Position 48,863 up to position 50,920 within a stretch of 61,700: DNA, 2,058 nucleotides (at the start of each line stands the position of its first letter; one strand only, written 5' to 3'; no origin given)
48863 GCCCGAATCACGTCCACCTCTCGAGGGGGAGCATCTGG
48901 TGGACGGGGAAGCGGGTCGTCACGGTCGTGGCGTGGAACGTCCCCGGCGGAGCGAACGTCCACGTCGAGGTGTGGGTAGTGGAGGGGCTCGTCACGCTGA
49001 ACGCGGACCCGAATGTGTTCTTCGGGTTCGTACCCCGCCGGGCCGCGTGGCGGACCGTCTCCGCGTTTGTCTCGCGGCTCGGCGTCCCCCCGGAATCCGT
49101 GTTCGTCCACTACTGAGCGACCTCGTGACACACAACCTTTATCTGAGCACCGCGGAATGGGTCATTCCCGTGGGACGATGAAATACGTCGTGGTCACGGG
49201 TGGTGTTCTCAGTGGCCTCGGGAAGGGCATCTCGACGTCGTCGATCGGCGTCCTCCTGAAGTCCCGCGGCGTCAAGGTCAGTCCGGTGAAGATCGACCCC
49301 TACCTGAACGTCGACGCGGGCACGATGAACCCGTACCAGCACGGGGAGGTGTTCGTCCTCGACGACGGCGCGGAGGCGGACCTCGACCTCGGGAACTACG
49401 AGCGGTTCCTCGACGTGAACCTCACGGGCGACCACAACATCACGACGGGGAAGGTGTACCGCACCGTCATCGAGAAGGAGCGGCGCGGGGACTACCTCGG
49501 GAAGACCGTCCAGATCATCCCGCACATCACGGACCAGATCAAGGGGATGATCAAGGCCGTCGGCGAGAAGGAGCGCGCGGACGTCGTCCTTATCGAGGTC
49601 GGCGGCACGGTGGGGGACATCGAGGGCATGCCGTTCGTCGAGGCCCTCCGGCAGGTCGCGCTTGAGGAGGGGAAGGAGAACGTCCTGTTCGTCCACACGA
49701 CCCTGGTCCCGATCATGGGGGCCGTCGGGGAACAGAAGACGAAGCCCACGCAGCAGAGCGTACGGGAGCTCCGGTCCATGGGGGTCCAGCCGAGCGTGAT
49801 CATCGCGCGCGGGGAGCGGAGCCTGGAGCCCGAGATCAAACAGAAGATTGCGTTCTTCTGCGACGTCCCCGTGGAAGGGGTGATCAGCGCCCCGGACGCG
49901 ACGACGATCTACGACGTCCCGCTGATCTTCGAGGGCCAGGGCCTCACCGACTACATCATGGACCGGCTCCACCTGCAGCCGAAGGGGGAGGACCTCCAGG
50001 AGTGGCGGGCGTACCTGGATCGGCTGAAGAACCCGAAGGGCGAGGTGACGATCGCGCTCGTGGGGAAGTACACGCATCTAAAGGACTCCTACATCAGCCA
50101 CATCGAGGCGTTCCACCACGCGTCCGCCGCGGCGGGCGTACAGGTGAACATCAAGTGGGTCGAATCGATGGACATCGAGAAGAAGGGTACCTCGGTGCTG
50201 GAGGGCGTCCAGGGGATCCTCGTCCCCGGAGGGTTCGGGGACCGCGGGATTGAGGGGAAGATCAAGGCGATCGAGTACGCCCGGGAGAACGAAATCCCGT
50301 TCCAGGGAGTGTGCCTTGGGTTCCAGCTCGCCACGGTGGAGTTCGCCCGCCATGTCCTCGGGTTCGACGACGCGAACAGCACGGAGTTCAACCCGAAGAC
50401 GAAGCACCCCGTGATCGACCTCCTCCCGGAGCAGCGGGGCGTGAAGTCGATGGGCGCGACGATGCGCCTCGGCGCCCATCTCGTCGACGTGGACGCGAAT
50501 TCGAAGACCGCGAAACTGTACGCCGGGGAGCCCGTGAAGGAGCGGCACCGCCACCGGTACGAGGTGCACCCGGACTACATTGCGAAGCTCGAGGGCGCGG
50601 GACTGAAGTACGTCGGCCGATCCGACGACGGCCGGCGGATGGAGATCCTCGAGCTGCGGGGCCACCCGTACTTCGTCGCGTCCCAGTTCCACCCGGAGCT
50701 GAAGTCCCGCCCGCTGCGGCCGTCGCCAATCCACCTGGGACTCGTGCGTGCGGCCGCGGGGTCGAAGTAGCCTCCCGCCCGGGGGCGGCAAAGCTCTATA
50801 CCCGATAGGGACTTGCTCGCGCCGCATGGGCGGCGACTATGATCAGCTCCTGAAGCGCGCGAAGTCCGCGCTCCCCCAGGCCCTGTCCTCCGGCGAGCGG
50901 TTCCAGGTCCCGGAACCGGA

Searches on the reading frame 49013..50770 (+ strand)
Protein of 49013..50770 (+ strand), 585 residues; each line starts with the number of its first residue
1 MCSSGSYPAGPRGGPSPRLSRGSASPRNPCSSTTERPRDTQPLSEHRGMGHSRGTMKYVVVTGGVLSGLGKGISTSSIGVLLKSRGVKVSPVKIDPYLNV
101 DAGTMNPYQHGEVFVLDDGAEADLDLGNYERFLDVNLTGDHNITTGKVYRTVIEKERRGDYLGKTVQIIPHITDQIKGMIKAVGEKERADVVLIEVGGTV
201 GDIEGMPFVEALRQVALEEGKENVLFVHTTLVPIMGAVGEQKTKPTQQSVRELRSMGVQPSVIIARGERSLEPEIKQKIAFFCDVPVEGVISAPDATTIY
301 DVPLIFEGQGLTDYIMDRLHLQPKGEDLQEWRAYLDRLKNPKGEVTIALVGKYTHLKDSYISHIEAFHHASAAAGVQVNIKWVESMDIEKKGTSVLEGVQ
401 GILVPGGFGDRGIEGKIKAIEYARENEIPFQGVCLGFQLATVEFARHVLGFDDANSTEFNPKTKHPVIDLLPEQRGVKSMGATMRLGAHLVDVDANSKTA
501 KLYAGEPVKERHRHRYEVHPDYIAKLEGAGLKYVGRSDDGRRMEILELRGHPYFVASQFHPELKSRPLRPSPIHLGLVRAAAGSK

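Call 20: search_protein_families(library=ncbifam, proteins=[window:49013-50770:+], max_evalue=0.00001)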
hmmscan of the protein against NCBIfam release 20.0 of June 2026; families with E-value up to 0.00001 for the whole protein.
window:49013-50770:+ (585 aa): 3 families
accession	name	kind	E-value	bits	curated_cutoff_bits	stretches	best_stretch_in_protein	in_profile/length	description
TIGR00337.1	PyrG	equivalog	2.6e-242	805.1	462.75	1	55-580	2-526/526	glutamine hydrolyzing CTP synthase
NF003792.0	PRK05380.1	equivalog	1.4e-235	783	308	1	56-582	3-527/534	CTP synthase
NF004836.1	PRK06186.1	equivalog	3.8e-44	150.5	260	1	345-581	1-227/228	CTP synthase C-terminal region-related (seleno)protein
